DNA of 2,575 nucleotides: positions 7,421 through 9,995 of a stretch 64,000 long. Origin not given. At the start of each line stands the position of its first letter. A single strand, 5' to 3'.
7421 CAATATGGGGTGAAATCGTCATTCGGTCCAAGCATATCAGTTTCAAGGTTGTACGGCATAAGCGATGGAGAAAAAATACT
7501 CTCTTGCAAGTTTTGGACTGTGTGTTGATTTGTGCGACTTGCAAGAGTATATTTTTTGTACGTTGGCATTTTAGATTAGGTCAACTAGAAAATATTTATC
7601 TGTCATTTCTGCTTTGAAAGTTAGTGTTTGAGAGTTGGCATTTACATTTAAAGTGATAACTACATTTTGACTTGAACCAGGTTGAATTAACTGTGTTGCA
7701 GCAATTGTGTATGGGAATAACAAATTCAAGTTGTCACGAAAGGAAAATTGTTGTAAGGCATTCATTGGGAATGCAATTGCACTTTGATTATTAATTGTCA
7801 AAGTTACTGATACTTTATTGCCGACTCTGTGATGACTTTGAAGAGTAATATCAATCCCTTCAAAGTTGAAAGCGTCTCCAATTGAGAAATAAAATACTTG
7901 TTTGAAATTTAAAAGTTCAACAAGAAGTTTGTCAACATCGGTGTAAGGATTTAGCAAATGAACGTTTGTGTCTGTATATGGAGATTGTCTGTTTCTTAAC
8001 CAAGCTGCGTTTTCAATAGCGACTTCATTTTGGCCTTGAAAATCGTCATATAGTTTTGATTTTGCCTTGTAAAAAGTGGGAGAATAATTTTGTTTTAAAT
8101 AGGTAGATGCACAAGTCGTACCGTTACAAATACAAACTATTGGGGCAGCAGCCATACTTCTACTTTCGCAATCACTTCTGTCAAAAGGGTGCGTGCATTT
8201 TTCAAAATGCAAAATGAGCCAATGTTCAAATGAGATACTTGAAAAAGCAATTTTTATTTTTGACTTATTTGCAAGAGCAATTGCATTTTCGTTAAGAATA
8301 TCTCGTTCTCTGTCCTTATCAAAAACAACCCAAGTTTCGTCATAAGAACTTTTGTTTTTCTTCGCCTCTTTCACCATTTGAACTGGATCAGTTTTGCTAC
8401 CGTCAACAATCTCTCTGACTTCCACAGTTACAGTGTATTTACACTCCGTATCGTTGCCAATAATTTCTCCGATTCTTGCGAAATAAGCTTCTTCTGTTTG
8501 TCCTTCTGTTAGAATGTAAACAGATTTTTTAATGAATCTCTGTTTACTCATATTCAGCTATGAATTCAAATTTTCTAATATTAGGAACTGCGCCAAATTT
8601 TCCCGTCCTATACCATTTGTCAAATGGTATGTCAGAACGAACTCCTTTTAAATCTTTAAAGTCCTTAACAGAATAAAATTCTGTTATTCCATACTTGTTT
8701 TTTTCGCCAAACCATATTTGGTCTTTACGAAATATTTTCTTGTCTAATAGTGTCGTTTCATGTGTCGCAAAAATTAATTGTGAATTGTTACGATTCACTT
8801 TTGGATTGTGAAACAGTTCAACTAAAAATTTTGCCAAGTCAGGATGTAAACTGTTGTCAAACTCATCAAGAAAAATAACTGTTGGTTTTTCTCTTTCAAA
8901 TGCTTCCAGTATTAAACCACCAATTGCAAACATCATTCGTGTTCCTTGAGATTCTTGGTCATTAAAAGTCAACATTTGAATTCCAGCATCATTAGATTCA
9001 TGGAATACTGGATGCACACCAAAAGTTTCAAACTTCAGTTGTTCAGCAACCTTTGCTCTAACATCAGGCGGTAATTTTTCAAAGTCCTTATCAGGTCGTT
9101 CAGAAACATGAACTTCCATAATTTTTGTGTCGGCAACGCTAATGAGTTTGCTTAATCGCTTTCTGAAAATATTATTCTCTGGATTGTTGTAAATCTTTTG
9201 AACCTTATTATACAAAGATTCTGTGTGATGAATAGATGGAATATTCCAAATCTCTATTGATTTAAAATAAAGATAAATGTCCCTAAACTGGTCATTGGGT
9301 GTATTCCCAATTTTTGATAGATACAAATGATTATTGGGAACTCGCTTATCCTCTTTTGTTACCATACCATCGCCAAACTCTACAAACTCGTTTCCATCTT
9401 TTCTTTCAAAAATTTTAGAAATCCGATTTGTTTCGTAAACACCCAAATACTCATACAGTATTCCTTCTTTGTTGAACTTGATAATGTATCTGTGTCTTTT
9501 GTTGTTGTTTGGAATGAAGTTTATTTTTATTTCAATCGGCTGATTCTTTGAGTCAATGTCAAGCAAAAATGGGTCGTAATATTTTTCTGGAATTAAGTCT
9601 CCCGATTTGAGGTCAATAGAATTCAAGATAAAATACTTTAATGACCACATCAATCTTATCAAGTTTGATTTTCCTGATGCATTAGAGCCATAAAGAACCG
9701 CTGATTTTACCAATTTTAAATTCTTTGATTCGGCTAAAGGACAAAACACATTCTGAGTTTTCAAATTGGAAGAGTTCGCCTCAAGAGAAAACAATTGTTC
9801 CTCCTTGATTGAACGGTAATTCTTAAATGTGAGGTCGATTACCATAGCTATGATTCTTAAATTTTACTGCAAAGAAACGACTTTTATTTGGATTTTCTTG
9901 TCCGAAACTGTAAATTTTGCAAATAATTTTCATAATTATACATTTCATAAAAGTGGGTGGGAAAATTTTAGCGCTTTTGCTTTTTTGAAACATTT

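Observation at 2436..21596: Four giant secreted modular proteins share one uncharacterised ~220-aa C-terminal module: candidate new sorting/anchoring domain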

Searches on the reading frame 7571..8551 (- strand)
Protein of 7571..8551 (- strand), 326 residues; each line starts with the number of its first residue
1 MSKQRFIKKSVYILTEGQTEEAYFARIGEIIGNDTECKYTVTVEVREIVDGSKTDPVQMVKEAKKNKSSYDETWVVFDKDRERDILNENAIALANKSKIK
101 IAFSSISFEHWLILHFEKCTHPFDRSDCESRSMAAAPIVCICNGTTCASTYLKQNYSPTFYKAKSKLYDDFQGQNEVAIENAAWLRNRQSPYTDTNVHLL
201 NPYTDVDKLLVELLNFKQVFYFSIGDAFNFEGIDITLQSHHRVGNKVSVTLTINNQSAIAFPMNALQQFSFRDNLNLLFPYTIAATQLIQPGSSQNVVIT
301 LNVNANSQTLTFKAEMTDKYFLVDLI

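Call 21: search_protein_families(library=pfam, proteins=[window:7571-8551:-], max_evalue=0.001)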
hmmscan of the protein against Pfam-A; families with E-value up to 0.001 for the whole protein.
window:7571-8551:- (326 aa): 1 family
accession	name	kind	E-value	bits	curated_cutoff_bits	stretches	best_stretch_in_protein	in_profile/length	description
PF13707.11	RloB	-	2.2e-31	110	31.5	1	12-213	2-195/195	RloB-like protein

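Call 88: search_protein_families(library=padloc, proteins=[window:7571-8551:-], max_evalue=0.001)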
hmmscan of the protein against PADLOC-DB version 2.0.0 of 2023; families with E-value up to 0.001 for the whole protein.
window:7571-8551:- (326 aa): 1 family
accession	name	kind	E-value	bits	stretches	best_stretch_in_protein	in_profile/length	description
PDLC02337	AbiLii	-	4.7e-21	74.1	1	5-248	26-120/170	AbiLii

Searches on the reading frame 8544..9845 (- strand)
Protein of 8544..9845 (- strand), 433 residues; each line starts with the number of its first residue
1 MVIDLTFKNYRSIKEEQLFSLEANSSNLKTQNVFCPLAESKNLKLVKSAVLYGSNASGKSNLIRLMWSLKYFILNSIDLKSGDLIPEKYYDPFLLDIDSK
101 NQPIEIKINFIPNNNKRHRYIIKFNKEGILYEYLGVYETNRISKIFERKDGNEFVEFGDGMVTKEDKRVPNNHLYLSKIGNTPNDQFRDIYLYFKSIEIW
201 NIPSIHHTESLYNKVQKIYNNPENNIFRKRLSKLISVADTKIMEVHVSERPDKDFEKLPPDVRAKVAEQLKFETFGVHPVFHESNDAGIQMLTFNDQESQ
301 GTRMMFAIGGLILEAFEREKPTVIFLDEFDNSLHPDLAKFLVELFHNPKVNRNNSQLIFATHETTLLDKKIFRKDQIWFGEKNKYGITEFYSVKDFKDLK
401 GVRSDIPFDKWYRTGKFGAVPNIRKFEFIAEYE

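Call 21: search_protein_families(library=pfam, proteins=[window:8544-9845:-], max_evalue=0.001)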
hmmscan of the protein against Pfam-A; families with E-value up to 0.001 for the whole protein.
window:8544-9845:- (433 aa): 4 families
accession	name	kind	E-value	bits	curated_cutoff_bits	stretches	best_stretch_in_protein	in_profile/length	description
PF13304.12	AAA_21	-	9.3e-32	111.7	27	1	49-368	2-304/304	AAA domain, putative AbiEii toxin, Type IV TA system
PF13175.12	AAA_15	-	1.2e-08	35.4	32.1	1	6-362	7-369/374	AAA ATPase domain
PF02463.25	SMC_N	-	7.8e-05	22.6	40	0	297-369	136-204/220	RecF/RecN/SMC N terminal domain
PF00004.35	AAA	-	0.00012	23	21.2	0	313-375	50-121/131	ATPase family associated with various cellular activities (AAA)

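Call 88: search_protein_families(library=padloc, proteins=[window:8544-9845:-], max_evalue=0.001)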
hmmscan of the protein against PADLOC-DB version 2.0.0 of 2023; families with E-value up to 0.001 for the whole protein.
window:8544-9845:- (433 aa): 34 families (the best 25 are shown)
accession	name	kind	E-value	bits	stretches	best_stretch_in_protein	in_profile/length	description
PDLC02335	AbiLi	-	3.4e-82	274.1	1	1-429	49-293/326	AbiLi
PDLC02980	AriA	-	9.4e-35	119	1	49-368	2-304/304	-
PDLC04426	PDC-M12A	-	1.5e-17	62.1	2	252-417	218-367/369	-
PDLC04570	PDC-M31A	-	4.3e-13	47.2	1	315-423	284-395/395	-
PDLC04182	HEC-01A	-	5.4e-12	43.4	1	282-400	270-382/406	-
PDLC04135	mad3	-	2.3e-11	41.9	1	299-414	265-371/374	mads_3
PDLC04178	HEC-01A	-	2.3e-10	38.1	1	299-379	266-343/399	-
PDLC04391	PDC-M07A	-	3.6e-10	37.4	1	299-369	285-351/412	-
PDLC04392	PDC-M07A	-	3.7e-10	37.4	1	299-368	287-352/432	-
PDLC04177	HEC-01A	-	3.7e-10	37.4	2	27-70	7-50/393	-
PDLC04180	HEC-01A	-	3.9e-10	37.5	1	43-381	19-335/382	-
PDLC04175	HEC-01A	-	5.2e-10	36.9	2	296-382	247-325/363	-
PDLC02979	AriA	-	7e-10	37.2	1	5-364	6-370/373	-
PDLC04393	PDC-M07A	-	6.3e-09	33.3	1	299-368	289-354/435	-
PDLC04176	HEC-01A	-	1.4e-08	32.6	1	299-412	257-360/371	-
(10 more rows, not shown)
